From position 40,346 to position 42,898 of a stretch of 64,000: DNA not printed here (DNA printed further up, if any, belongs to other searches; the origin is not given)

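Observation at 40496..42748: Three tandem, nearly identical copies of a complete amino-acid-binding domain in one lipoprotein gene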

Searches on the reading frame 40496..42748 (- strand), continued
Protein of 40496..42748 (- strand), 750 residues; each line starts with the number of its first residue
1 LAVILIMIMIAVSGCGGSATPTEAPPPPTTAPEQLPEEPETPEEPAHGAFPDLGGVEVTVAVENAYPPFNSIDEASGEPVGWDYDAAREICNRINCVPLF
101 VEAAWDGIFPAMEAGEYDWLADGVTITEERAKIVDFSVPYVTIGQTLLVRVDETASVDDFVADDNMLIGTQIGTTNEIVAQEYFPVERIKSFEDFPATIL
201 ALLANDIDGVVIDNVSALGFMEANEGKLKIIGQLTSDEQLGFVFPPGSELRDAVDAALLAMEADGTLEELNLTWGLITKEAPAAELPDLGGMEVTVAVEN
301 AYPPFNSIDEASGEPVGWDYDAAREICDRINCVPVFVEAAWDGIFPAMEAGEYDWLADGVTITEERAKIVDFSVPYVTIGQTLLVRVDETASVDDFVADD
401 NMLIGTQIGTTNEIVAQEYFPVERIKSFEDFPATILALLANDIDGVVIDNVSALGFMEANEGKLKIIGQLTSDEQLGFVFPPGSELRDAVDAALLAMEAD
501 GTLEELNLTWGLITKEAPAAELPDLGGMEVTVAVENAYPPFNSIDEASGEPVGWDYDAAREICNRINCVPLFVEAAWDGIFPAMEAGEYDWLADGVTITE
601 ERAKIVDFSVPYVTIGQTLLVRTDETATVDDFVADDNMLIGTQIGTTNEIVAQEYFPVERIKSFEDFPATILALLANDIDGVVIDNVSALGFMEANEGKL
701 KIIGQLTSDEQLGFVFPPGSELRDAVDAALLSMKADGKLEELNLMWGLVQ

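Call 57: fold_search(model_id=the predicted structure, library=pdb)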
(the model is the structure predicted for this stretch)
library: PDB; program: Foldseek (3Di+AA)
matches with E <= 10: 1972; with E <= 0.001: 1913
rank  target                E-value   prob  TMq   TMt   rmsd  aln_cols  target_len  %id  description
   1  6h30_B                6.0e-32  1.00  0.29  0.44  12.5       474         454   22  The crystal structure of SBD1-SBD2 tandem of GlnPQ transporter (released 2019-08-14)
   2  6h30_A                6.0e-32  1.00  0.26  0.41  16.4       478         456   21  The crystal structure of SBD1-SBD2 tandem of GlnPQ transporter (released 2019-08-14)
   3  4q0c_A                8.0e-27  1.00  0.28  0.40  16.5       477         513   17  3.1 A resolution crystal structure of the B. pertussis BvgS periplasmic domain (released 2015-02-11)
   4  9ilw_A                3.1e-23  1.00  0.25  0.37  14.9       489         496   15  Crystal structure of the periplasmic domain of sensor protein EvgS from Escherichia coli str. K-12 substr. MG1655 (released 2025-07-09)
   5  5gzs                  4.5e-23  1.00  0.31  0.48  10.1       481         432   17  Structure of VC protein (released 2017-08-16)
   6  6svf                  9.4e-21  1.00  0.27  0.86   1.9       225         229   31  Crystal structure of the P235GK mutant of ArgBP from T. maritima (released 2019-11-20)
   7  8eyz_K                1.7e-20  1.00  0.28  0.89   2.0       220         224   27  Engineered glutamine binding protein bound to GLN and a cobaloxime ligand (released 2022-11-23)
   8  5t0w_A                1.8e-20  1.00  0.28  0.88   1.8       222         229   32  Crystal structure of the ancestral amino acid-binding protein AncCDT-1, a precursor of cyclohexadienyl dehydratase (released 2017-09-06)
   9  5t0w_B                2.7e-20  1.00  0.28  0.88   1.8       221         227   32  Crystal structure of the ancestral amino acid-binding protein AncCDT-1, a precursor of cyclohexadienyl dehydratase (released 2017-09-06)
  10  8eyz_I                3.1e-20  1.00  0.28  0.91   1.8       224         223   28  Engineered glutamine binding protein bound to GLN and a cobaloxime ligand (released 2022-11-23)
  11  5t0w_D                3.8e-20  1.00  0.27  0.87   2.0       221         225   32  Crystal structure of the ancestral amino acid-binding protein AncCDT-1, a precursor of cyclohexadienyl dehydratase (released 2017-09-06)
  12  4f3p_B                4.5e-20  1.00  0.28  0.92   1.7       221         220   28  Crystal structure of a Glutamine-binding periplasmic protein from Burkholderia pseudomallei in complex with glutamine (released 2012-05-23)
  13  4zv2                  4.5e-20  1.00  0.28  0.89   2.0       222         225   34  An ancestral arginine-binding protein bound to glutamine (released 2016-02-03)
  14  4f3p_A                5.7e-20  1.00  0.28  0.91   1.6       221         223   28  Crystal structure of a Glutamine-binding periplasmic protein from Burkholderia pseudomallei in complex with glutamine (released 2012-05-23)
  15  9p4d_A                6.7e-20  1.00  0.28  0.90   1.7       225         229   28  Crystal Structure of Engineered glutamine binding protein and a Gd-DOTA ligand - Gln bound (released 2026-01-14)
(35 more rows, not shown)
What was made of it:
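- On PAAT-family ABC importer substrate-binding protein (Pfam SBP_bac_3, type II binding-protein fold): Foldseek TM is 0.85-0.92 to GlnBP, ArtJ and ArgBP structures (call 57).
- Closest known: Tandem Venus-flytrap sensor domains of BvgS/EvgS. Same: Consecutive type II binding-protein folds in one extracytoplasmic chain (call 57, ranks 3-4).
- The best multi-domain match is the GlnPQ SBD1-SBD2 tandem, 6h30 (call 57). The closest structural analogue of the multi-domain arrangement is the GlnPQ SBD1-SBD2 tandem (call 57).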

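Call 65: find_encoding_contigs(protein=P0019, flank=4000, max_places=2)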
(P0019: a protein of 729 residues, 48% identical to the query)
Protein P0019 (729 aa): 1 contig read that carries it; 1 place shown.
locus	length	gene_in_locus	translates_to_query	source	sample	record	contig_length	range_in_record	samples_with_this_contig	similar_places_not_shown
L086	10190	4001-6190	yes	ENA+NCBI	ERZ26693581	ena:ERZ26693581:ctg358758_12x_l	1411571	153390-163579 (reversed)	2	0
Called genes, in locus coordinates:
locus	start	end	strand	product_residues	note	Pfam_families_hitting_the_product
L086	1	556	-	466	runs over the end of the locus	PF00999:Na_H_Exchanger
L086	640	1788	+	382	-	PF02746:MR_MLE_N, PF13378:MR_MLE_C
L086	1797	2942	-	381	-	PF01266:DAO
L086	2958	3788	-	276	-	PF01261:AP_endonuc_2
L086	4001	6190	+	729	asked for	PF00497:SBP_bac_3, PF10613:Lig_chan-Glu_bd, PF00497:SBP_bac_3, PF10613:Lig_chan-Glu_bd, PF00497:SBP_bac_3, PF10613:Lig_chan-Glu_bd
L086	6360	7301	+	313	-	PF00528:BPD_transp_1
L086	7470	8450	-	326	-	-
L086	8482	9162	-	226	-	PF04012:PspA_IM30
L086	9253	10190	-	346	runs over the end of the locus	PF00742:Homoserine_dh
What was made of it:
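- They also exist on a 1.41-Mb contig (L086, call 65).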

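Call 66: find_encoding_contigs(protein=P0002, flank=4000, max_places=2)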
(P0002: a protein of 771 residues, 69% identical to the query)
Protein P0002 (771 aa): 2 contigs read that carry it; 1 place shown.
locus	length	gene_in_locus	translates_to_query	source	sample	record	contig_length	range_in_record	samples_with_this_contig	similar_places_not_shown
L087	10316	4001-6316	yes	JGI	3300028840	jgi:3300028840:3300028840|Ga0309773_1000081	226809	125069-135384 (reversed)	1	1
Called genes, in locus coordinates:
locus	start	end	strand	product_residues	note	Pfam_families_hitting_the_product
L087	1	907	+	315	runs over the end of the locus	PF12911:OppC_N, PF00528:BPD_transp_1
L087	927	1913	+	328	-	PF00005:ABC_tran, PF08352:oligo_HPY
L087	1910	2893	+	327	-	PF00005:ABC_tran, PF08352:oligo_HPY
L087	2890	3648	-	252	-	PF13938:DUF4213, PF04016:DUF364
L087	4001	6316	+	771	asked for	PF00497:SBP_bac_3, PF10613:Lig_chan-Glu_bd (faint), PF22483:Mu-transpos_C_2 (faint), PF00497:SBP_bac_3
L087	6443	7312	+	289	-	PF00528:BPD_transp_1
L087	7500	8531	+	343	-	PF02504:FA_synthesis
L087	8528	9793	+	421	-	PF00109:ketoacyl-synt, PF00108:Thiolase_N (weak), PF02801:Ketoacyl-synt_C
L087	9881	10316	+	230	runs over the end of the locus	-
